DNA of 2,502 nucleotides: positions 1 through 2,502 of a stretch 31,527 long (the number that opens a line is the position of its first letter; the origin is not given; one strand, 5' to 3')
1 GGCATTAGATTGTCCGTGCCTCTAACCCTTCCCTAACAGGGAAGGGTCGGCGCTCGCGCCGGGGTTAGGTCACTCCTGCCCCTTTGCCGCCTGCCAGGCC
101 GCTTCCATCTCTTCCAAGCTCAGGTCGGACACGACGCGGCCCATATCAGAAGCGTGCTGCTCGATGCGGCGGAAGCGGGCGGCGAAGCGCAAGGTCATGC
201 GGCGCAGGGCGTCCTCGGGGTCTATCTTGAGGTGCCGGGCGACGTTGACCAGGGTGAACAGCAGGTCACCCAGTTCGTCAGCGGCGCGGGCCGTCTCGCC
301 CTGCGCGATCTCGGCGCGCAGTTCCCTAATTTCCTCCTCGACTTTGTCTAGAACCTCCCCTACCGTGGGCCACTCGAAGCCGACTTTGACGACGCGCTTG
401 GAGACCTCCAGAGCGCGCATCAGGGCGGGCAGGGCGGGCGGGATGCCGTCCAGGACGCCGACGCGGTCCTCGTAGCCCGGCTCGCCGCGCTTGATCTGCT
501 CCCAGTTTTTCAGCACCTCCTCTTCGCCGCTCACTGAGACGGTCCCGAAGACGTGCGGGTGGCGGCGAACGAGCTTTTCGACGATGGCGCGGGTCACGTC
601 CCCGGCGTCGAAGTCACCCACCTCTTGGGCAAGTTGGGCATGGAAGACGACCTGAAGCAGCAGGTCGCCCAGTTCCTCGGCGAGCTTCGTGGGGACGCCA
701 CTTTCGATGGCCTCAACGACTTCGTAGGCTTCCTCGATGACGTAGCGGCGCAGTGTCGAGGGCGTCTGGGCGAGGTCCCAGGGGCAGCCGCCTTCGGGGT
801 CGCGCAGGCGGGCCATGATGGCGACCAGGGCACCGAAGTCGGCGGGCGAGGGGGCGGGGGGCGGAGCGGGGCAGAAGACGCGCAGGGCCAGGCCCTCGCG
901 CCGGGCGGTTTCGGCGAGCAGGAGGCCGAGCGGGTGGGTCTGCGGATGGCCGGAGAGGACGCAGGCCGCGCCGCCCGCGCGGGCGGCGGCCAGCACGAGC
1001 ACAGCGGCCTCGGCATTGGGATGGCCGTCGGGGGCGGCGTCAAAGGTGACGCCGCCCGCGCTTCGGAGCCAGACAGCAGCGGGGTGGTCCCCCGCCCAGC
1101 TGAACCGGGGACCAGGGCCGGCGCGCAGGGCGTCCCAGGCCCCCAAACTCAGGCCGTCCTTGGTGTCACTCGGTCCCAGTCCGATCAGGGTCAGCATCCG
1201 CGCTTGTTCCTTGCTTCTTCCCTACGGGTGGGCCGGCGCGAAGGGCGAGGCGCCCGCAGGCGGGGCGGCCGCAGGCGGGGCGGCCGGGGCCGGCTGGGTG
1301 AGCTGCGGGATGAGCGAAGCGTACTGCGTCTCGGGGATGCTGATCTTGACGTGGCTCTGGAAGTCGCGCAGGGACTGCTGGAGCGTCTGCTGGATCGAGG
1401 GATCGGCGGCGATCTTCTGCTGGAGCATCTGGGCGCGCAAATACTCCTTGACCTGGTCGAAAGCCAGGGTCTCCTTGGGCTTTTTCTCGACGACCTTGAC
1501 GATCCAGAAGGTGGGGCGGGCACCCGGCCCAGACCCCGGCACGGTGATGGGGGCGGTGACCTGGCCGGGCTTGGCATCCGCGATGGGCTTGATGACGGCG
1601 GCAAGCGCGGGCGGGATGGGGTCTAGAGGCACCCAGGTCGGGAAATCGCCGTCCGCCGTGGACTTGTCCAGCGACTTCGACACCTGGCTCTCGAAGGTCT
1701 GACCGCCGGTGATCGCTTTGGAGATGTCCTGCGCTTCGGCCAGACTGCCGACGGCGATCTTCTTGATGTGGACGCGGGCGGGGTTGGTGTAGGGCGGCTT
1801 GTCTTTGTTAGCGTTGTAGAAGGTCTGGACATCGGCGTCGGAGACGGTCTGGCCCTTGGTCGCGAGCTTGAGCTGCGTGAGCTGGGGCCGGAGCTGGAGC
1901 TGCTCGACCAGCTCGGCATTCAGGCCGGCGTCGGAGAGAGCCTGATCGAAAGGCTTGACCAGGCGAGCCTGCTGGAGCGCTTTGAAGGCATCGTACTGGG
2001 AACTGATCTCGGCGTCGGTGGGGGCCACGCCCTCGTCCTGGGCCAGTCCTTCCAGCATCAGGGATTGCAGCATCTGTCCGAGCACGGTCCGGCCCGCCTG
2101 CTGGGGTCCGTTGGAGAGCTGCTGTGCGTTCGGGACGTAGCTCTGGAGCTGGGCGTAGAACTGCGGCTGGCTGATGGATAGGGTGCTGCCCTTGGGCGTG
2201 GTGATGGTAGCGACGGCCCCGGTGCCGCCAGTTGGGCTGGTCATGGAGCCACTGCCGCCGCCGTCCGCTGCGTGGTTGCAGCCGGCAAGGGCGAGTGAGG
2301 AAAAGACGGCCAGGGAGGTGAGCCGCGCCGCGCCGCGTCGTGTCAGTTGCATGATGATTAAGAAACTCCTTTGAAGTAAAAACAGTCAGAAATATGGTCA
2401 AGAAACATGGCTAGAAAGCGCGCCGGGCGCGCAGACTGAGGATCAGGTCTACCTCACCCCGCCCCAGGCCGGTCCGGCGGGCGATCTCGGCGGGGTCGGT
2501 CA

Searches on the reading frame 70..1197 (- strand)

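Call 7: search_protein_families(library=pfam, proteins=[window:70-1197:-], max_evalue=0.001)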
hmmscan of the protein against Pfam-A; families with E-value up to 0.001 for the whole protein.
window:70-1197:- (375 aa): 2 families
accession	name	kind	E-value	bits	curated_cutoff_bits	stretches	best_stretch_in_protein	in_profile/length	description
PF03819.22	MazG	-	1.8e-37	127.9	22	2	144-217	1-74/74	MazG nucleotide pyrophosphohydrolase domain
PF01503.22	PRA-PH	-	3.2e-11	43.9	21.3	1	280-333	28-81/86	Phosphoribosyl-ATP pyrophosphohydrolase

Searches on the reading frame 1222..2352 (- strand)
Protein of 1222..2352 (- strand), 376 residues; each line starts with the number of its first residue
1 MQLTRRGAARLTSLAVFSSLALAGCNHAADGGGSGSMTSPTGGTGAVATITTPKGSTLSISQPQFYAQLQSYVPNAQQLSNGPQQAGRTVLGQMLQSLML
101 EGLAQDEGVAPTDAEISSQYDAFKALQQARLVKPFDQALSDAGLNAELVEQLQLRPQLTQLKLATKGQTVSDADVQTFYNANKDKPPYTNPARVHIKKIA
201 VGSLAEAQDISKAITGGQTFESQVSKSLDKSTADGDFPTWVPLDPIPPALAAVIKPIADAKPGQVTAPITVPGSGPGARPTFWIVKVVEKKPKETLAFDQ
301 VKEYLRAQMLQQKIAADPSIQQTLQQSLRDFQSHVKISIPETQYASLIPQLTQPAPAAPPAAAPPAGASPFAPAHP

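Call 7: search_protein_families(library=pfam, proteins=[window:1222-2352:-], max_evalue=0.001)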
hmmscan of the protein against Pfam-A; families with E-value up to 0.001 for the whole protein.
window:1222-2352:- (376 aa): 2 families
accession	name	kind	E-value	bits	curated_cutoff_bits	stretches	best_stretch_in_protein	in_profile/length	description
PF13145.12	Rotamase_2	-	5.2e-14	53.5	27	1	170-303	1-121/121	PPIC-type PPIASE domain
PF13624.11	SurA_N_3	-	0.00055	20.2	27.2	0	60-151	49-150/162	SurA-like N-terminal domain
